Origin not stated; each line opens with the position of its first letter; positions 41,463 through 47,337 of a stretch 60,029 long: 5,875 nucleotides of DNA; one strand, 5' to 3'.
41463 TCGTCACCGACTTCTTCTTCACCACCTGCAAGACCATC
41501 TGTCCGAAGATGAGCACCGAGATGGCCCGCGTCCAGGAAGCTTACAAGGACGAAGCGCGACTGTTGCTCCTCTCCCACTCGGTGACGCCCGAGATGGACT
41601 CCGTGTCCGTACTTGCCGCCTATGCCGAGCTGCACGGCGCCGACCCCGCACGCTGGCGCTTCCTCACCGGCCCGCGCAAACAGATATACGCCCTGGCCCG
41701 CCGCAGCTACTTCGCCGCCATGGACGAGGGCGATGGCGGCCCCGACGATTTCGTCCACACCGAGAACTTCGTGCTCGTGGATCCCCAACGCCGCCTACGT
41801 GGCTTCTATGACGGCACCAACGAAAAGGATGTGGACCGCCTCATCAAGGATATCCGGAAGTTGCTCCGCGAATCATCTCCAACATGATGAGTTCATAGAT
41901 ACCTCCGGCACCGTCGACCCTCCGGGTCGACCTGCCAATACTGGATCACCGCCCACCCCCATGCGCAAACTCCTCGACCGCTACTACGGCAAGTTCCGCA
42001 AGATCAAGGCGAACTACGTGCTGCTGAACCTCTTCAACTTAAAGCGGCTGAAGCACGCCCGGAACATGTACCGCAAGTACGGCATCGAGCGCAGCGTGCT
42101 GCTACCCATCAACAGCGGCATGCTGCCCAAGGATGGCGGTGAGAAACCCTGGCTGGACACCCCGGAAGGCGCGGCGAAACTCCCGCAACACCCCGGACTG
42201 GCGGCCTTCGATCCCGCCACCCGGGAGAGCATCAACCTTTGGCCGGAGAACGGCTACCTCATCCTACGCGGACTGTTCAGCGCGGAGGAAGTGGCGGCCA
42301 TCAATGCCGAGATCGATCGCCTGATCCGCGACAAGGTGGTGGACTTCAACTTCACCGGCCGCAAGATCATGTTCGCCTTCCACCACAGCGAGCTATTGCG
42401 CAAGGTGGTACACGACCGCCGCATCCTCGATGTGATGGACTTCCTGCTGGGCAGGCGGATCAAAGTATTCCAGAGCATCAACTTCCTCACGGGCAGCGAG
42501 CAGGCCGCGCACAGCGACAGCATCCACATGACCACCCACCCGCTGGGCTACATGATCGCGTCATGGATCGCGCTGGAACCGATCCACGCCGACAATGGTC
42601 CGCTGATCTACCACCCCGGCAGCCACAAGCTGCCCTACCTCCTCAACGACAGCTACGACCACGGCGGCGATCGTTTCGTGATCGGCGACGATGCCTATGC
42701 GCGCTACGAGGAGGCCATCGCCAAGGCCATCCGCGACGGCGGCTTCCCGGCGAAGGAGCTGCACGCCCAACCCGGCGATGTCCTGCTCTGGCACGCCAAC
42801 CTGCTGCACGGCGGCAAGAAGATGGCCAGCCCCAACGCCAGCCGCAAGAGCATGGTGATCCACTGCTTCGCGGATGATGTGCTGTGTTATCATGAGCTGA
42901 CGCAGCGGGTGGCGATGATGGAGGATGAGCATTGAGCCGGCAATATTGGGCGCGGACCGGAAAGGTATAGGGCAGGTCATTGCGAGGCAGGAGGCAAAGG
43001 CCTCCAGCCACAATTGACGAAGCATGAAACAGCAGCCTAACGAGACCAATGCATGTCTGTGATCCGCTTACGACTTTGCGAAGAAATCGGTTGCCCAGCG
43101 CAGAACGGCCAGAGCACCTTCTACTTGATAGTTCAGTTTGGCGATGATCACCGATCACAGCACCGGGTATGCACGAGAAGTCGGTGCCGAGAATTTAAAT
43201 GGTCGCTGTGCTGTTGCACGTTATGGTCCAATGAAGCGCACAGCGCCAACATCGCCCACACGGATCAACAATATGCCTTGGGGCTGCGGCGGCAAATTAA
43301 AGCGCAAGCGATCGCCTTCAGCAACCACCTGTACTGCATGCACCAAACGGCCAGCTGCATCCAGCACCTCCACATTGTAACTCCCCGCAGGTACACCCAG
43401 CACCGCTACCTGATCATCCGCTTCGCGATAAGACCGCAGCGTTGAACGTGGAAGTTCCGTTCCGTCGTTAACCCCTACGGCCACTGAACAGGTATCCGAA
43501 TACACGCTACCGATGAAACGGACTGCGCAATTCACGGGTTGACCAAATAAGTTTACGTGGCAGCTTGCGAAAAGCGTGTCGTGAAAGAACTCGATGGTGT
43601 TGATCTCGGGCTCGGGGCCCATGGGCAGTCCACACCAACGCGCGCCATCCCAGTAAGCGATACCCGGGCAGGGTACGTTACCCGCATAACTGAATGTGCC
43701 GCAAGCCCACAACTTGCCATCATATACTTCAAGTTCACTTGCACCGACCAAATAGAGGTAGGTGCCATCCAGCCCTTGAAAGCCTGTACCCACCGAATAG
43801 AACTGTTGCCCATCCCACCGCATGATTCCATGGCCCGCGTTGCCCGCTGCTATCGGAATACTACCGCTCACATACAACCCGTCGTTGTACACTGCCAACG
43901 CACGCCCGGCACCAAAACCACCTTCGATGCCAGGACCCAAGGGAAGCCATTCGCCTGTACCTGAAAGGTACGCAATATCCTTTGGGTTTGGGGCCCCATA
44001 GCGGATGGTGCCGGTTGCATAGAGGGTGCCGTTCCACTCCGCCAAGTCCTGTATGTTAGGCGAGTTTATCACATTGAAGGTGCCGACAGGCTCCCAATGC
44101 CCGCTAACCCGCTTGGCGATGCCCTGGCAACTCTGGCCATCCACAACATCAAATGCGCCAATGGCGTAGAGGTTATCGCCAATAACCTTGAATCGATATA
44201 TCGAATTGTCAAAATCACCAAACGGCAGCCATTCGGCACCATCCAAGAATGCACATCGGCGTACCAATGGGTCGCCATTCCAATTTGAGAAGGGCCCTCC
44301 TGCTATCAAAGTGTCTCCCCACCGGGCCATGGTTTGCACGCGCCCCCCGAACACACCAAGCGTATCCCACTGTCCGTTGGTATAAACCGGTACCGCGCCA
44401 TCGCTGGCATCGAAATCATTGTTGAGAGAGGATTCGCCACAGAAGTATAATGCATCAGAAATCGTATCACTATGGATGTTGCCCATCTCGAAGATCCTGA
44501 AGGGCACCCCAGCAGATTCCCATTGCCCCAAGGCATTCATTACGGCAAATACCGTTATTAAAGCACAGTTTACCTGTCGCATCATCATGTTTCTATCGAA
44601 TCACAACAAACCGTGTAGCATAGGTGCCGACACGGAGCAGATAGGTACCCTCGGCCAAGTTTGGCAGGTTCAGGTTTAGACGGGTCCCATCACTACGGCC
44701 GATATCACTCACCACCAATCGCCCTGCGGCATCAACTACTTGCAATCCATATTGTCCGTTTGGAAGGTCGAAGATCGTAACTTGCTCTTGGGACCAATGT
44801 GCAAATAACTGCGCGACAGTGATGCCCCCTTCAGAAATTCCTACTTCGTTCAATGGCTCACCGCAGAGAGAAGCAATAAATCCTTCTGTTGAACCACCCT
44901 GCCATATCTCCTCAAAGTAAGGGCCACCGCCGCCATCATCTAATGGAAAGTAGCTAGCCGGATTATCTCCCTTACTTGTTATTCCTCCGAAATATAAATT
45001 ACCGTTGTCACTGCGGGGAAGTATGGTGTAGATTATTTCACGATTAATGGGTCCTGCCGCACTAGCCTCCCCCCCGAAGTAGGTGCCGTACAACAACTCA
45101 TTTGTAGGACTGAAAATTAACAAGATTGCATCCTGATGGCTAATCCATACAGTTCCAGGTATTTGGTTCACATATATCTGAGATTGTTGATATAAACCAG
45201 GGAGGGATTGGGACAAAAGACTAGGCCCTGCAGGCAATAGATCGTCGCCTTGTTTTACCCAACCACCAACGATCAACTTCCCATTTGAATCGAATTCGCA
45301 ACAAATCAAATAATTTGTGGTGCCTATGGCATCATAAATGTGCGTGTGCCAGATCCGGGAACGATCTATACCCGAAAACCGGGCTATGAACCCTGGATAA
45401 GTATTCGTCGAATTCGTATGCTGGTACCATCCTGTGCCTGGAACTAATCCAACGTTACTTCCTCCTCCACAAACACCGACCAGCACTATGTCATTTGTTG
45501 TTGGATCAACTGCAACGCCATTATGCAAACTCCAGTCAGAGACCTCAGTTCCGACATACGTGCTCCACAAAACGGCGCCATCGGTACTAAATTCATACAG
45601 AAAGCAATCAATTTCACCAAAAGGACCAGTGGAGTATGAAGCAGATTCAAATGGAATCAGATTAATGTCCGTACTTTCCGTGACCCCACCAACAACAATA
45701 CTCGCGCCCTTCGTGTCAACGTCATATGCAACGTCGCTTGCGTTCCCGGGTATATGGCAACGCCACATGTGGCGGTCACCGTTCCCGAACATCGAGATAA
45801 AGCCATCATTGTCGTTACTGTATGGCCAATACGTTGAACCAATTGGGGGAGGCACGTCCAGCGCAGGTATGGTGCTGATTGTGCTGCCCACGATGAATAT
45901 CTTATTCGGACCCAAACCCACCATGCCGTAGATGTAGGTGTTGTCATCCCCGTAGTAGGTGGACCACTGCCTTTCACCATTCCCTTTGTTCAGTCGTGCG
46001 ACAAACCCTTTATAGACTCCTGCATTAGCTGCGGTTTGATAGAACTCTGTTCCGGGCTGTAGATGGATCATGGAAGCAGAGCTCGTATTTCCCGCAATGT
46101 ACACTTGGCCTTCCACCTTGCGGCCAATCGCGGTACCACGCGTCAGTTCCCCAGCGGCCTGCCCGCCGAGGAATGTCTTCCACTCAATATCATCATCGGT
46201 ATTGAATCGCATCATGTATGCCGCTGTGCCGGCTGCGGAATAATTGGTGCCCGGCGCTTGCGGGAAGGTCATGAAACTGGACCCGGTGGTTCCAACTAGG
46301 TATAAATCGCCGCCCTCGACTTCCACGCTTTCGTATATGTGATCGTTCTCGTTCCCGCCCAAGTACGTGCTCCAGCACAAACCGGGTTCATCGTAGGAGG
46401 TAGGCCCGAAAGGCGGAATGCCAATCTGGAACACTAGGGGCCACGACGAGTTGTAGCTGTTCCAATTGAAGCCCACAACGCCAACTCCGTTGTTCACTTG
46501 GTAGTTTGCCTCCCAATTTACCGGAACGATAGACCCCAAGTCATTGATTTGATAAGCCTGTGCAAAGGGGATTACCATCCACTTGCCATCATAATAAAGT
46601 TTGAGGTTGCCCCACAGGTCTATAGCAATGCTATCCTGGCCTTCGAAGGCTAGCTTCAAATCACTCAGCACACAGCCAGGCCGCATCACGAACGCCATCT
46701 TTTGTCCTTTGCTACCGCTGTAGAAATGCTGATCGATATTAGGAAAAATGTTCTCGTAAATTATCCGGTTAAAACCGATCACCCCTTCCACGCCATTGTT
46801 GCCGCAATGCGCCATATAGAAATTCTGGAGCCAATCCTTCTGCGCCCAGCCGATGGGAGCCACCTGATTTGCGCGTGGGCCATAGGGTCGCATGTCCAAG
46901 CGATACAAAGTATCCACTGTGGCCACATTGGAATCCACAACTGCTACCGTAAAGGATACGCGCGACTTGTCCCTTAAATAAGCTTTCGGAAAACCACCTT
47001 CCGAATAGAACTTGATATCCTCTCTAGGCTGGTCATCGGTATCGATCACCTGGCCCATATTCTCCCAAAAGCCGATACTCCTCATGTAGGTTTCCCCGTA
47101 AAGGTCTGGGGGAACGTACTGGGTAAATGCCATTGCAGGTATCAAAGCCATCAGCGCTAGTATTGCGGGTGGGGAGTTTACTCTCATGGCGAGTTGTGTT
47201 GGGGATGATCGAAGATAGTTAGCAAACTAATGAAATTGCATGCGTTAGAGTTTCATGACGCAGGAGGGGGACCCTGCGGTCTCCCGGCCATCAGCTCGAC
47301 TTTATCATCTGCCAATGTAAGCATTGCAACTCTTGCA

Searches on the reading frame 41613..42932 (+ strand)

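Call 9: search_protein_families(library=pfam, proteins=[window:41613-42932:+], max_evalue=0.01)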
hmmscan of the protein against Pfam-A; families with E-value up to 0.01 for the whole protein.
window:41613-42932:+ (440 aa): 1 family
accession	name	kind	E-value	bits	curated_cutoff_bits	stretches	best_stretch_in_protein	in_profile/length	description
PF05721.19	PhyH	-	2.1e-26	94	22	1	212-412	3-212/213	Phytanoyl-CoA dioxygenase (PhyH)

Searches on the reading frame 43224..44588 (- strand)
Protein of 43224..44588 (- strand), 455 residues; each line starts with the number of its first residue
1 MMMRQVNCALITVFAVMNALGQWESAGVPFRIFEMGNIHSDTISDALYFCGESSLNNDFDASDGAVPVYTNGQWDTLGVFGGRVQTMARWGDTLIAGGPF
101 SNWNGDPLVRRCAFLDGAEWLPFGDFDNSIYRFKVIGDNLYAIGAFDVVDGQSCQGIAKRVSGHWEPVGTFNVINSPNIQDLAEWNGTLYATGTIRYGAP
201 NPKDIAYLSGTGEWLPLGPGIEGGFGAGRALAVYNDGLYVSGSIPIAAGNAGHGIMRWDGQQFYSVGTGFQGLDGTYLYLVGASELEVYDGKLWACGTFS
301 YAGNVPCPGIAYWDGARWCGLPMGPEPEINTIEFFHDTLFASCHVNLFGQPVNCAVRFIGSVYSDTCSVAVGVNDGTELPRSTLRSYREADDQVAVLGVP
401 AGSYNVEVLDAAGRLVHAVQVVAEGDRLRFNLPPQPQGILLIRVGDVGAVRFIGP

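Call 9: search_protein_families(library=pfam, proteins=[window:43224-44588:-], max_evalue=0.01)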
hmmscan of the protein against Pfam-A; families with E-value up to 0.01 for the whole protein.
window:43224-44588:- (455 aa): 1 family
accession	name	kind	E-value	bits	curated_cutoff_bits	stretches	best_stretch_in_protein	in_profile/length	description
PF17164.10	DUF5122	-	0.0081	16.8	27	0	290-311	3-24/36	Domain of unknown function (DUF5122) beta-propeller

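Call 10: search_protein_families(library=padloc, proteins=[window:43224-44588:-], max_evalue=0.01)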
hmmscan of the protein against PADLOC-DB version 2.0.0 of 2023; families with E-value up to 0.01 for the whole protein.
window:43224-44588:- (455 aa): 0 families

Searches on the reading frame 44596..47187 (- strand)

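Call 9: search_protein_families(library=pfam, proteins=[window:44596-47187:-], max_evalue=0.01)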
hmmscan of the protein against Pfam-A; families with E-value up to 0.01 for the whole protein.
window:44596-47187:- (864 aa): 2 families
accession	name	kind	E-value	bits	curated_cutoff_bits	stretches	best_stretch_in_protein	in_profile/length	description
PF25778.1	DUF7948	-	2.9e-19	70.4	27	1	40-252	1-210/214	Domain of unknown function (DUF7948)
PF18962.6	Por_Secre_tail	-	0.0004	21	27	1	800-856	7-65/75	Secretion system C-terminal sorting domain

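Call 10: search_protein_families(library=padloc, proteins=[window:44596-47187:-], max_evalue=0.01)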
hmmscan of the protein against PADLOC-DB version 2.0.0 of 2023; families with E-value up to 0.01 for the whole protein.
window:44596-47187:- (864 aa): 0 families
